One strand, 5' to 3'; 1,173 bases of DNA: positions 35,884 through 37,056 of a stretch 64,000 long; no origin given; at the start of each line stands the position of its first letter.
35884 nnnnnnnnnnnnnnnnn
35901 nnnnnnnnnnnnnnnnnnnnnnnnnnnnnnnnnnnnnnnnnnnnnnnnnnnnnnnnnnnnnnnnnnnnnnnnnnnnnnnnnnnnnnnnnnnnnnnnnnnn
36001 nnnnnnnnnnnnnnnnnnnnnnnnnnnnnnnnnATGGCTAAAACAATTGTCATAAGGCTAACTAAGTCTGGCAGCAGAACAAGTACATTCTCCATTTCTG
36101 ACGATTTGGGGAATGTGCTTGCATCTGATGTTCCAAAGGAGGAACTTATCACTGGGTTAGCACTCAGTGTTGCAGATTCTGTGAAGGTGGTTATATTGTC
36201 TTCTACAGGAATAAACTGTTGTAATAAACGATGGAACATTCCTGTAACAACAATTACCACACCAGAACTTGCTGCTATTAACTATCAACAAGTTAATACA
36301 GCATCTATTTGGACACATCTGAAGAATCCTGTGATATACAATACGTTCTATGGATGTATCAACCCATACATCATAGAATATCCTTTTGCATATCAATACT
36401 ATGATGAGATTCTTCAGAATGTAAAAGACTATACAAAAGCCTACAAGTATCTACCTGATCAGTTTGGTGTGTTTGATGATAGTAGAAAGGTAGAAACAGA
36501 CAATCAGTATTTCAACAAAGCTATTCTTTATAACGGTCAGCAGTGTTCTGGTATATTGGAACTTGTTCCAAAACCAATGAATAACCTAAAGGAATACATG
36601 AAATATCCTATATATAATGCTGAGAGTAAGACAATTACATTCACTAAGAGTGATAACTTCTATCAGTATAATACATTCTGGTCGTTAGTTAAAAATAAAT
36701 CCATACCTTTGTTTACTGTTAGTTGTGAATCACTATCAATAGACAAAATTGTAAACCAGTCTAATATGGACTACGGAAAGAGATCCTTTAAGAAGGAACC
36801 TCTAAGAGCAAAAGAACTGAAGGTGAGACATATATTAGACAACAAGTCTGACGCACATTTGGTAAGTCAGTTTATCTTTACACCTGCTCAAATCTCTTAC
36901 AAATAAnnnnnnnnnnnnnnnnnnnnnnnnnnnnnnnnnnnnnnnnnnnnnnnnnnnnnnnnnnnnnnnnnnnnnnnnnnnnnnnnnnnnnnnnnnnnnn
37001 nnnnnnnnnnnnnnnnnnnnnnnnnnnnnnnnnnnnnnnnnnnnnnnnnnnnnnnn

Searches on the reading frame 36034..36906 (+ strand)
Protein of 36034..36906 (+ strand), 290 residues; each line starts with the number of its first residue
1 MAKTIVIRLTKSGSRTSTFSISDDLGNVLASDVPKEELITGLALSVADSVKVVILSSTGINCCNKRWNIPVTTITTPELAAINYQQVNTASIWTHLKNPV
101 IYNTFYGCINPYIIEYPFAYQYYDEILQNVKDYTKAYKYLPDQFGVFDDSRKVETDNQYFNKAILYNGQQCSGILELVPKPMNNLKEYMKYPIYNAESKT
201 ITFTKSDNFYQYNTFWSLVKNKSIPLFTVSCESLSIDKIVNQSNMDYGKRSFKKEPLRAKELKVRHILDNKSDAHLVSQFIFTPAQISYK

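Call 73: search_protein_families(library=phrogs, proteins=[window:36034-36906:+], max_evalue=0.001)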
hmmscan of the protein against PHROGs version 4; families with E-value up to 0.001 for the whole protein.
window:36034-36906:+ (290 aa): 1 family
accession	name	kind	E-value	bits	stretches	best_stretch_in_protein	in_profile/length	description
phrog_15100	-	head and packaging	5.8e-15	54.6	1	89-287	1587-1780/1783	virion structural protein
